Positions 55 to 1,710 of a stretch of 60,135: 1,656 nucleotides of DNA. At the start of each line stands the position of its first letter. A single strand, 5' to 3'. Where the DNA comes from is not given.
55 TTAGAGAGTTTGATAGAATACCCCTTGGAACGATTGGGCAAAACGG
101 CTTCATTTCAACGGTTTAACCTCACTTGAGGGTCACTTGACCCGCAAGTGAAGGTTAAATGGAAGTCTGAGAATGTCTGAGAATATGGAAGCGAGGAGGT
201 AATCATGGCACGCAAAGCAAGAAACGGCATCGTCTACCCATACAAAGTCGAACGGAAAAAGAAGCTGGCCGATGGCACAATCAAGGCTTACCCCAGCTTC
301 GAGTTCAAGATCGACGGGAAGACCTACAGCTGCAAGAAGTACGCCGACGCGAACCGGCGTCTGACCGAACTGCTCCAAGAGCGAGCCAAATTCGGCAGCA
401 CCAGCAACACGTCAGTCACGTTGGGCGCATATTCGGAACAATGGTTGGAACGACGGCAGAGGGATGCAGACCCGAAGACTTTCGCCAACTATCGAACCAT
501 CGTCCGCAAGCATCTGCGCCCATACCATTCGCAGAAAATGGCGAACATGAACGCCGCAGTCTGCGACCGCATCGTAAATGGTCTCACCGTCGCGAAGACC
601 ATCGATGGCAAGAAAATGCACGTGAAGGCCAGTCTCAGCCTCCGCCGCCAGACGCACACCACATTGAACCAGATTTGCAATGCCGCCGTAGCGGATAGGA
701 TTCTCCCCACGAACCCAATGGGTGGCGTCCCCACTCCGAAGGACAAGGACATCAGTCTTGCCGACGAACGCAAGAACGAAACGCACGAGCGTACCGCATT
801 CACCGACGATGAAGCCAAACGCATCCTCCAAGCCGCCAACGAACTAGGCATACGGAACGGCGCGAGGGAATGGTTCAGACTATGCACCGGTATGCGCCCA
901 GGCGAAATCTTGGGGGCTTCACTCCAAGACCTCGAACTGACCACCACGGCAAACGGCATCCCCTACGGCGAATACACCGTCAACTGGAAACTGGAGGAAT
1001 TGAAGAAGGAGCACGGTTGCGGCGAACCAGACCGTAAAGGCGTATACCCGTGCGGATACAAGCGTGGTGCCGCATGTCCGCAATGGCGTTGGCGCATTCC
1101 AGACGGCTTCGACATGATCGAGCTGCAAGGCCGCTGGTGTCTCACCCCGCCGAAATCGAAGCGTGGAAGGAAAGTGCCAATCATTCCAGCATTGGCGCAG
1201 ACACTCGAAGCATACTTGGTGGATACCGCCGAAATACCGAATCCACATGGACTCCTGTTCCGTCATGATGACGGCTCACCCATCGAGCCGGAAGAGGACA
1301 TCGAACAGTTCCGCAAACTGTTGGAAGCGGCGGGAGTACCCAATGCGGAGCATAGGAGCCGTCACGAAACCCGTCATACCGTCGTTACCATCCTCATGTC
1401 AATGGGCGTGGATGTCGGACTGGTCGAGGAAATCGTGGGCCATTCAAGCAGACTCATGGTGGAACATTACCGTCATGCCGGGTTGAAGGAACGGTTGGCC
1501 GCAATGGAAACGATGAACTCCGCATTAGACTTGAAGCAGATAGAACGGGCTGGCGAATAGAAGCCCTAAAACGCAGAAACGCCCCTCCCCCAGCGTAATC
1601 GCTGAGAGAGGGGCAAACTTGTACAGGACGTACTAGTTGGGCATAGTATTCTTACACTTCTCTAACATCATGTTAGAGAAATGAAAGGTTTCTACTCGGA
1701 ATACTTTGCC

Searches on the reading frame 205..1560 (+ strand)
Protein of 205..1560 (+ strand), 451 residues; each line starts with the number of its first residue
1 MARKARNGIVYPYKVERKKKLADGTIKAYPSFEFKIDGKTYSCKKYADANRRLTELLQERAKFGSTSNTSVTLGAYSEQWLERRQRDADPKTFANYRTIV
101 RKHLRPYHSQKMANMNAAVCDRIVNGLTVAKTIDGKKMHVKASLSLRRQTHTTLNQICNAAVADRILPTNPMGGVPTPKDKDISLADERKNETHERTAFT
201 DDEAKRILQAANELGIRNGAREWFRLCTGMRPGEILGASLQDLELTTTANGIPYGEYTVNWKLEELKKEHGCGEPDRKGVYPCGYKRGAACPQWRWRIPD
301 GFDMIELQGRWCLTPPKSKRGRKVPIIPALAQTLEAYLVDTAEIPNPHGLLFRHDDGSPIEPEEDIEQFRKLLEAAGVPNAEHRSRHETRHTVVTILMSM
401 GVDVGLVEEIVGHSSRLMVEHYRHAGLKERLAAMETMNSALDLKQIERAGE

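Call 10: search_protein_families(library=pfam, proteins=[window:205-1560:+], max_evalue=0.01)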
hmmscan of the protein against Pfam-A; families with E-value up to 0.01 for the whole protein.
window:205-1560:+ (451 aa): 2 families
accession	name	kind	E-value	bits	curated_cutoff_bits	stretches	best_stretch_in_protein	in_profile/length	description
PF00589.27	Phage_integrase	-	3.1e-21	76.4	27.1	2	309-425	54-168/172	Phage integrase family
PF14659.12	Phage_int_SAM_3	-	5.9e-06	26.9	22.6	1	72-127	1-57/58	Phage integrase, N-terminal SAM-like domain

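Call 81: search_protein_families(library=ncbifam, proteins=[window:205-1560:+], max_evalue=0.001)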
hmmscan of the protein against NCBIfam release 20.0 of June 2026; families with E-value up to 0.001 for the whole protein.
window:205-1560:+ (451 aa): 5 families
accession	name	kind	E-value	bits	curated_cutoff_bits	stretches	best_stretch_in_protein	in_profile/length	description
TIGR02224.1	recomb_XerC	equivalog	4.3e-12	46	335.15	1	317-426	167-278/295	tyrosine recombinase XerC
NF040815.2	recomb_XerA_Arch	equivalog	1.6e-09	37.7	220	1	307-428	141-257/263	site-specific tyrosine recombinase/integron integrase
TIGR02225.1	recomb_XerD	equivalog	6.9e-09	35.4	329.6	1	305-425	151-274/290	site-specific tyrosine recombinase XerD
NF001399.0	PRK00283.1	subfamily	3.7e-06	26.4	279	1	305-424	161-282/300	tyrosine recombinase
NF003462.0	PRK05084.1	equivalog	0.00083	18.2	267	0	383-438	302-357/360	tyrosine recombinase XerS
